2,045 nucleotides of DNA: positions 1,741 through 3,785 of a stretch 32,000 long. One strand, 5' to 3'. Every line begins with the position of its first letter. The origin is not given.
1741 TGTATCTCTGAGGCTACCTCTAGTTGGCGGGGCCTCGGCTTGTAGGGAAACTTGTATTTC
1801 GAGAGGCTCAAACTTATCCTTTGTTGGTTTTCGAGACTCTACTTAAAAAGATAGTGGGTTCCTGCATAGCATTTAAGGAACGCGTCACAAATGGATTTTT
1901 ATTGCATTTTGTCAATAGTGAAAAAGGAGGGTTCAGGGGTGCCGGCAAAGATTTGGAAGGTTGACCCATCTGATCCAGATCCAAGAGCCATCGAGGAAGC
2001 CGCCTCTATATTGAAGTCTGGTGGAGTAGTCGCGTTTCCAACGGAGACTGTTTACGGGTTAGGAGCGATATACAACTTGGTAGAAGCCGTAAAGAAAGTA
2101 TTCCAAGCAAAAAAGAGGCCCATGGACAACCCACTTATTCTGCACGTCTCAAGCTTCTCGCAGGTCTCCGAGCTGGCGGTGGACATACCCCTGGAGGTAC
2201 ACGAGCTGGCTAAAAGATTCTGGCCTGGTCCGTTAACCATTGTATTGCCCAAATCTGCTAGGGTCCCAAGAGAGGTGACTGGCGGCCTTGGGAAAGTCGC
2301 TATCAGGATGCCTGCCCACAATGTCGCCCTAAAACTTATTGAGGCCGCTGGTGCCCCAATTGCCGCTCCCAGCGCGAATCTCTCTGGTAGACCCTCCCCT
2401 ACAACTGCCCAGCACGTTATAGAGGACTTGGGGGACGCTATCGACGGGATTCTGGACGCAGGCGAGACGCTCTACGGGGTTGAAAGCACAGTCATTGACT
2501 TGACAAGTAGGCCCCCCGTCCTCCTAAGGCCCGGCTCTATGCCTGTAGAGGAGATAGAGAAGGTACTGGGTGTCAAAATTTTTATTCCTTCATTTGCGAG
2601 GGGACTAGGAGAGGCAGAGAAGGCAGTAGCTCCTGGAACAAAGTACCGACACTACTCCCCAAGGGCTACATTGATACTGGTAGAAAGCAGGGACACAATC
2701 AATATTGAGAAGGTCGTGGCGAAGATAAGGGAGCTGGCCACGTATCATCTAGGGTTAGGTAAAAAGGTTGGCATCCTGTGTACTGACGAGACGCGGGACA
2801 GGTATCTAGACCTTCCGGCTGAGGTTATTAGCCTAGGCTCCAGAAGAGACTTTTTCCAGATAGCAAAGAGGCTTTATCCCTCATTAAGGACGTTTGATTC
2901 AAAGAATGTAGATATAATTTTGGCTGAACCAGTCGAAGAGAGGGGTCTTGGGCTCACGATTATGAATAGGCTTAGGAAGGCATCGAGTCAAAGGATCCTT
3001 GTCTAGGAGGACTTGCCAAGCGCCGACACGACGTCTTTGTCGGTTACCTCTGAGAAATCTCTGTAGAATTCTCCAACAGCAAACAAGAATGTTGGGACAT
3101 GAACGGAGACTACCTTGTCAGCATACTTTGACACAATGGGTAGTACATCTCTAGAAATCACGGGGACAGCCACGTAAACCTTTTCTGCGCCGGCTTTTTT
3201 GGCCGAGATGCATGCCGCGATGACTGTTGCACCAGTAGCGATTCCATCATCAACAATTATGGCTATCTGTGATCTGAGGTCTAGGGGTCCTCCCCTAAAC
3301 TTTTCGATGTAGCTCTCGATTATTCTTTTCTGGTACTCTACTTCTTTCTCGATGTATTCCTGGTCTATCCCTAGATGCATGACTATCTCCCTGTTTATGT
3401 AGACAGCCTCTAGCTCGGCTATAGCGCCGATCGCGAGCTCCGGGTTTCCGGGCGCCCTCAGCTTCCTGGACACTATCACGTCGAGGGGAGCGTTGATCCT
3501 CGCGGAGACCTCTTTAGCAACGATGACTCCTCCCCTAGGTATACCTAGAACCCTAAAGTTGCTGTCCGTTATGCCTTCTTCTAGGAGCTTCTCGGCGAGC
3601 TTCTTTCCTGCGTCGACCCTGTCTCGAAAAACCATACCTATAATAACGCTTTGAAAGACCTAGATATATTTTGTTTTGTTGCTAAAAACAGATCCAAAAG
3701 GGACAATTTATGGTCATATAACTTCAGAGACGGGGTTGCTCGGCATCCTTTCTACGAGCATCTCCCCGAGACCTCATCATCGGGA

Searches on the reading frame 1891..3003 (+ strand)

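Call 27: search_protein_families(library=pfam, proteins=[window:1891-3003:+], max_evalue=0.001)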
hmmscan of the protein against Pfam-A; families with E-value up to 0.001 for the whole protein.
window:1891-3003:+ (371 aa): 2 families
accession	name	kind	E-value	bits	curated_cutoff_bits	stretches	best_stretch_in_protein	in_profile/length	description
PF01300.24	Sua5_yciO_yrdC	-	2.4e-63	213.3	25.1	1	40-215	2-178/178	Telomere recombination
PF03481.19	Sua5_C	-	5.5e-33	114.8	22.9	1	219-366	3-136/136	Threonylcarbamoyl-AMP synthase, C-terminal domain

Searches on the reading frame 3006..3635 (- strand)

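Call 27: search_protein_families(library=pfam, proteins=[window:3006-3635:-], max_evalue=0.001)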
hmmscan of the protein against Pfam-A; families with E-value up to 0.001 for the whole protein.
window:3006-3635:- (210 aa): 1 family
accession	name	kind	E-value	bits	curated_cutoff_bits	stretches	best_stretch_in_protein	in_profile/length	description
PF00156.33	Pribosyltran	-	2.6e-16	59.7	26.3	1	7-187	12-151/158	Phosphoribosyl transferase domain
